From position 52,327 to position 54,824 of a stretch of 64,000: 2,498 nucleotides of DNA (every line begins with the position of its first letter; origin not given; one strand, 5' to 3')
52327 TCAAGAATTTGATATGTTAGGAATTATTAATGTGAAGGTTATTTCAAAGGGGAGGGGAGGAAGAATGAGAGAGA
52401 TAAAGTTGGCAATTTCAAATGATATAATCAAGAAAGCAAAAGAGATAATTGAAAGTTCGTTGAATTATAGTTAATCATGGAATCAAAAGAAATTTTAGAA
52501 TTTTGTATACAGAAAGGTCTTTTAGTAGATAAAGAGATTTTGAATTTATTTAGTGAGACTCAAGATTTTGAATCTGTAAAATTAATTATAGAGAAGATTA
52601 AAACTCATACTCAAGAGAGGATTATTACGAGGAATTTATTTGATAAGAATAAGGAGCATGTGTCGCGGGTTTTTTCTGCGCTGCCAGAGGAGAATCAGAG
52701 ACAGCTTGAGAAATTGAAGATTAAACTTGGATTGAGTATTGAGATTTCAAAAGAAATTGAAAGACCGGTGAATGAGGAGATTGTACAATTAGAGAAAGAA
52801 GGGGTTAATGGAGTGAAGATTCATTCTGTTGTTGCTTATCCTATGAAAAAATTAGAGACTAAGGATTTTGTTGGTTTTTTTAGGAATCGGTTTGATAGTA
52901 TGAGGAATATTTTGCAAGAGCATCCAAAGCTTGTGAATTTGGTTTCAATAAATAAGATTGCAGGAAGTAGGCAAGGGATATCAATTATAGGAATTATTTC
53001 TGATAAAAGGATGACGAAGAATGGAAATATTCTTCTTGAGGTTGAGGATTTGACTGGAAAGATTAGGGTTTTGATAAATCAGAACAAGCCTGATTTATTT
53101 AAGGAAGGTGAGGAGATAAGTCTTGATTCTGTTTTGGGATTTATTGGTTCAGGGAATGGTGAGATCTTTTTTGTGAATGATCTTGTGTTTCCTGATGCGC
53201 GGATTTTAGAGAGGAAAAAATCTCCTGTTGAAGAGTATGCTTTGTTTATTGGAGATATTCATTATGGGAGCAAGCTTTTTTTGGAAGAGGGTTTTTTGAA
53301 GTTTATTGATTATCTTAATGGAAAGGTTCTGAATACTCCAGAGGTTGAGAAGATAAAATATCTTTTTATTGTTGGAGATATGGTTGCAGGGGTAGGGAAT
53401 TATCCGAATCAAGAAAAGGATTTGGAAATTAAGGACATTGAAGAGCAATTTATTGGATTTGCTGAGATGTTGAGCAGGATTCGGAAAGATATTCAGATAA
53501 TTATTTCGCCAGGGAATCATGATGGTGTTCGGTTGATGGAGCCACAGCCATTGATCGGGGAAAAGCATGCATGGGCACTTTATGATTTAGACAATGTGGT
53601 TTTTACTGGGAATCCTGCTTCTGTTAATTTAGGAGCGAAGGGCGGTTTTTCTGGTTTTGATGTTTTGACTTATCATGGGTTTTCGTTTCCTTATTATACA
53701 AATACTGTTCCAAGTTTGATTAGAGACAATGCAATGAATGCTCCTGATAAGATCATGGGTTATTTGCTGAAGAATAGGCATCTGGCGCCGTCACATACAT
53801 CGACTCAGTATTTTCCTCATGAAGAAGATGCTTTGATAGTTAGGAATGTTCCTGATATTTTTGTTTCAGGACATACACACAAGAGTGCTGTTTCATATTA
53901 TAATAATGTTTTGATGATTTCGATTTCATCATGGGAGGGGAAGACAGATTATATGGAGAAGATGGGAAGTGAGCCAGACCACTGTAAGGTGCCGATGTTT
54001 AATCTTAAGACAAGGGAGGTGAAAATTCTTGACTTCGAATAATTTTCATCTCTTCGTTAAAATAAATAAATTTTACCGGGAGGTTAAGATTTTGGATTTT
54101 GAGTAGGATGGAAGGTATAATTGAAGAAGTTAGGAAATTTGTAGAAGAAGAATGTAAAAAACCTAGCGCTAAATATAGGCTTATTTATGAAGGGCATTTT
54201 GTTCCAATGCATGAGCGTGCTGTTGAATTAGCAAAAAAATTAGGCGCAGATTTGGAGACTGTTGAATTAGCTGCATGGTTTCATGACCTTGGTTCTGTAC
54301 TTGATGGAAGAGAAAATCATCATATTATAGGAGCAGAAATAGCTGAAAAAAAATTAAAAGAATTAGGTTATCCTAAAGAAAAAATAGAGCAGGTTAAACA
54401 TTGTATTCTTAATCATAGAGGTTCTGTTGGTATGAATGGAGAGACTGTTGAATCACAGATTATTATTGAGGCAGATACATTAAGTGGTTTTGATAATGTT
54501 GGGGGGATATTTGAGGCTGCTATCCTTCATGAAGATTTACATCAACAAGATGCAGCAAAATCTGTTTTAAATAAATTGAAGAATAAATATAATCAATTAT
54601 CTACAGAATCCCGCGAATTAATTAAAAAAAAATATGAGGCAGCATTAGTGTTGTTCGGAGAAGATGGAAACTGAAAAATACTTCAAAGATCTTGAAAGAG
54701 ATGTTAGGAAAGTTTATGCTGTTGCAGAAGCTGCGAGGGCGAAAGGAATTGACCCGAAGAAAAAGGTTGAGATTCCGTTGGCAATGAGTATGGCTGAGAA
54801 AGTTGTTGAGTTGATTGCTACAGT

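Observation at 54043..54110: Fossil second DP1 C-terminus with only synonymous differences: a scar of allelic or xenologous replacement in the PolD operon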

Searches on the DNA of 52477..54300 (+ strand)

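Call 47: search_rna_families(source=window, start=53800, end=54300, threshold=evalue, max_evalue=10)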
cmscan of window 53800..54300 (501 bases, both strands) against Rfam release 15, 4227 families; matches with E-value up to 10: 3.
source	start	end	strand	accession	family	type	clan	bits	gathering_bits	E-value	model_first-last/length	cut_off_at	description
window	53990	54079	+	RF01226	snoZ5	Gene; snRNA; snoRNA; CD-box;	CL00045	15.6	60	7.1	1-113/113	no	Small nucleolar RNA Z5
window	54119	54246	+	RF02191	TCL6_1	Gene; lncRNA;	-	14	60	1.4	1-113/113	no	T-cell leukemia/lymphoma 6 conserved region 1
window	53990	54090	+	RF03125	Sarbecovirus-3UTR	Cis-reg;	CL00117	8.8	179.7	4.1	1-335/335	no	Sarbecovirus 3'UTR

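Call 59: search_rna_families(source=L060, start=4500, end=4850, threshold=evalue, max_evalue=10)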
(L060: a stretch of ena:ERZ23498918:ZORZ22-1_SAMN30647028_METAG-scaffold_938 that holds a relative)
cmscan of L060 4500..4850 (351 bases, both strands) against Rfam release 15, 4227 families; matches with E-value up to 10: 3.
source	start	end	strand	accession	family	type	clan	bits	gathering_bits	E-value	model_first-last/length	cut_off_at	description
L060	4641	4688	-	RF01748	nuoG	Cis-reg;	-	21.4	33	0.022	1-43/43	no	nuoG RNA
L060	4675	4810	+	RF01578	RUF1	Gene; sRNA;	-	16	70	0.97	1-264/264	no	Plasmodium RNA of unkown function RUF1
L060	4724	4837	+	RF01295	SCARNA7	Gene; snRNA; snoRNA; scaRNA;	-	14.7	65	0.12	1-330/330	no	Small Cajal body-specific RNA 7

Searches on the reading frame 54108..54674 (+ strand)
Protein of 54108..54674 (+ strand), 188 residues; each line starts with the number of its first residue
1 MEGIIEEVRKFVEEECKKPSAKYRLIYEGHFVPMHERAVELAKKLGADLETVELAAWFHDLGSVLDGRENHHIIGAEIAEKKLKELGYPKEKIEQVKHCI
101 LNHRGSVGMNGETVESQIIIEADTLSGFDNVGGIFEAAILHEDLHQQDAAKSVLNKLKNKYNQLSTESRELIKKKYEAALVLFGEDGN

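Call 78: search_protein_families(library=pfam, proteins=[window:54108-54674:+], max_evalue=0.01)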
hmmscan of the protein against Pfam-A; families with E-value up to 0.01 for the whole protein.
window:54108-54674:+ (188 aa): 2 families
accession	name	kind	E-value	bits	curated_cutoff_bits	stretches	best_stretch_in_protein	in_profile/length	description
PF01966.28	HD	-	2.6e-12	47.5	22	1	30-126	4-114/116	HD domain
PF09209.16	CecR_C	-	0.00044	20.7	24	1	6-100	23-114/125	HTH-type transcriptional dual regulator CecR, C-terminal domain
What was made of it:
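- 54108..54674 (+): HD-domain gene, formerly translationally coupled to DP1. Pfam HD, 2.6e-12 (call 78).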
